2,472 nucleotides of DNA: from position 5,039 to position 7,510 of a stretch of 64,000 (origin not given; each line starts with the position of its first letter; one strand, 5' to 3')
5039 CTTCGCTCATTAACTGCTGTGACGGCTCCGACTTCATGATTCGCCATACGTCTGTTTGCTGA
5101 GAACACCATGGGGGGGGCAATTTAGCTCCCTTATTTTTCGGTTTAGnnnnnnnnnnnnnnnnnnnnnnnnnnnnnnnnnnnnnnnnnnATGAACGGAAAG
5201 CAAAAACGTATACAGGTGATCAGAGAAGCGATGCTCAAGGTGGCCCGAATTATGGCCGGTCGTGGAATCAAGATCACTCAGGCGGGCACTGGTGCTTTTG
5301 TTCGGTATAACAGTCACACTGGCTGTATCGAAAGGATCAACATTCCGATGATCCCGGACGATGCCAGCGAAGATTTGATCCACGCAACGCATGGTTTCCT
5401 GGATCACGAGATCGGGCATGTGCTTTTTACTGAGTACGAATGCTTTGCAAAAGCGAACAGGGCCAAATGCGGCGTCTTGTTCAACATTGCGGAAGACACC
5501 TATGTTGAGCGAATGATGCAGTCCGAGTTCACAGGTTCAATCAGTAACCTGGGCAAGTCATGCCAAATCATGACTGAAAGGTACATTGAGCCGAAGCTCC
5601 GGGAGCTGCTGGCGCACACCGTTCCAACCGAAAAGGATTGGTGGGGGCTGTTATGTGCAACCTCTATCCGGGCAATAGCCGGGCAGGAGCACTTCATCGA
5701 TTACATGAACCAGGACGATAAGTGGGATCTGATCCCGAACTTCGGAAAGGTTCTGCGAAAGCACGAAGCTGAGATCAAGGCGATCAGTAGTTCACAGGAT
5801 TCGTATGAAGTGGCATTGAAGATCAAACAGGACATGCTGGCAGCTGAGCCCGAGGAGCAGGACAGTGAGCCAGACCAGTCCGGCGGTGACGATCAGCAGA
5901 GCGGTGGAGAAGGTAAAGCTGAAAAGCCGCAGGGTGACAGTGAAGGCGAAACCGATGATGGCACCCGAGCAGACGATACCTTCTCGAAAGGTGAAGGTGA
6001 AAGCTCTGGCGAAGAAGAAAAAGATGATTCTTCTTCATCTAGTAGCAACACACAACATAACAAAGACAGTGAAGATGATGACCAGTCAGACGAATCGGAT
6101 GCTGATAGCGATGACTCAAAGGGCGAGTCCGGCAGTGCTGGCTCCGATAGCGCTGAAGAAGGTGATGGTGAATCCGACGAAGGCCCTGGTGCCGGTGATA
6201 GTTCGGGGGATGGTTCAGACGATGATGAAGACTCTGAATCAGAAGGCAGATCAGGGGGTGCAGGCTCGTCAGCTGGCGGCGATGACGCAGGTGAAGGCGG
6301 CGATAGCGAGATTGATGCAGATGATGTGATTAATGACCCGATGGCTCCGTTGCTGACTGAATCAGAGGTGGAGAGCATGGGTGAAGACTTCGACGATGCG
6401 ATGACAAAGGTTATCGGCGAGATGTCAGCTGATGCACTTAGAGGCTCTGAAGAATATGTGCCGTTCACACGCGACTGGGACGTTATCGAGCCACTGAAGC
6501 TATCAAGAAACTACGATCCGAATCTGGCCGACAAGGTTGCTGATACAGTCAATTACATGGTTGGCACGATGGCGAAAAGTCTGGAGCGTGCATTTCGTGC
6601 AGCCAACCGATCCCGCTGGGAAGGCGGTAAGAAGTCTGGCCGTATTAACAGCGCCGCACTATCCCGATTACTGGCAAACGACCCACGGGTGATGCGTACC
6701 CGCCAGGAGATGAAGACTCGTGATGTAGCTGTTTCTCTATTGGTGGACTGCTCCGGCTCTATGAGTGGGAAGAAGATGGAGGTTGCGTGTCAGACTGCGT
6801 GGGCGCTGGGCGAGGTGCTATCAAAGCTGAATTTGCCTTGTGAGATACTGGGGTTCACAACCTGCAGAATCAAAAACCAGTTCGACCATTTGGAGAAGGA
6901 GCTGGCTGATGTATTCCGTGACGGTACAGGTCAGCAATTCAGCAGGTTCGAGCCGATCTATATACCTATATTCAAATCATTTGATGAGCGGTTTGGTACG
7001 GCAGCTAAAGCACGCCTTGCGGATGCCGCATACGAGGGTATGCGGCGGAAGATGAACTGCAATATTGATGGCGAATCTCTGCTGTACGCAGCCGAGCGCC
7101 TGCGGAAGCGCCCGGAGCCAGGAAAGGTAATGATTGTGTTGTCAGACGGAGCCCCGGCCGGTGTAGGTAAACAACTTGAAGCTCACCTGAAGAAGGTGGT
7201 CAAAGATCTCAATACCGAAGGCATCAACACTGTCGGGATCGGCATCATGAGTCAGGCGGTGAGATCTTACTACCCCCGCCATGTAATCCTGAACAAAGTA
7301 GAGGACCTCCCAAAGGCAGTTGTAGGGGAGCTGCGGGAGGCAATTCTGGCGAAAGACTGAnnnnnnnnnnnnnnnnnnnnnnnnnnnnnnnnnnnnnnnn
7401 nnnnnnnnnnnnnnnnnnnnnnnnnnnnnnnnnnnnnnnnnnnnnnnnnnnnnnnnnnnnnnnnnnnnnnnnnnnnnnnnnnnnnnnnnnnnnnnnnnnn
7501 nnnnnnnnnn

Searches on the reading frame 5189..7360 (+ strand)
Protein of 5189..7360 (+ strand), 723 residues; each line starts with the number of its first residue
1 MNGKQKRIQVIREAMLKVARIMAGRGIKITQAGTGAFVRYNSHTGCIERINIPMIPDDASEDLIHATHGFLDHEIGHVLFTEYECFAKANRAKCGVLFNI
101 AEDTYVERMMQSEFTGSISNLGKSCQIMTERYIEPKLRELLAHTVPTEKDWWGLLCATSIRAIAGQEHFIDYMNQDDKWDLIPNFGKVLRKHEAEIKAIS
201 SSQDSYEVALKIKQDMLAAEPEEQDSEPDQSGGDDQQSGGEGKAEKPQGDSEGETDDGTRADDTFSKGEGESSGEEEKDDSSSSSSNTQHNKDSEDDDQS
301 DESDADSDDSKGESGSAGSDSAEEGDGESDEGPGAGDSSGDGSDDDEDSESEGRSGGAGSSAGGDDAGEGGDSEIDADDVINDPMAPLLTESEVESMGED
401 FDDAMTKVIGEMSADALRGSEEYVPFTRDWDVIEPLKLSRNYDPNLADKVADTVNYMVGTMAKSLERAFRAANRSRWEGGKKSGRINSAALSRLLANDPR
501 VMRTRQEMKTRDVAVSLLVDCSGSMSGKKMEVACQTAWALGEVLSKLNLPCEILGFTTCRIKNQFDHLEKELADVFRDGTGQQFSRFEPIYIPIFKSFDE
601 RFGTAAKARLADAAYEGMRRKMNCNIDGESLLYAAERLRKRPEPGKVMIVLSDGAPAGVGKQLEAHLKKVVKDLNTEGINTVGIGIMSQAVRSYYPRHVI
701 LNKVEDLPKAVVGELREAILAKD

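Call 39: search_protein_families(library=phrogs, proteins=[window:5189-7360:+], max_evalue=0.00001)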
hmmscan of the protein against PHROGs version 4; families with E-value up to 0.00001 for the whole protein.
window:5189-7360:+ (723 aa): 6 families
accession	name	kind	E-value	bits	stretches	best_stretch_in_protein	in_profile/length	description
phrog_1576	-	unknown function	5.2e-188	628.1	1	5-721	4-729/729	-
phrog_26570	-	unknown function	1.2e-21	77.5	1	648-721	1-75/75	-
phrog_17276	-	moron, auxiliary metabolic gene and host takeover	5e-21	75.8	2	336-559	222-446/580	aerobic cobaltochelatase CobT subunit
phrog_5298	-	moron, auxiliary metabolic gene and host takeover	9.8e-11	42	1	288-709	314-635/645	cobalamin biosynthesis protein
phrog_459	-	other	4.4e-10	40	0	276-570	183-467/736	peptidase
phrog_23795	-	unknown function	8.3e-06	25.5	0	274-541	344-609/743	-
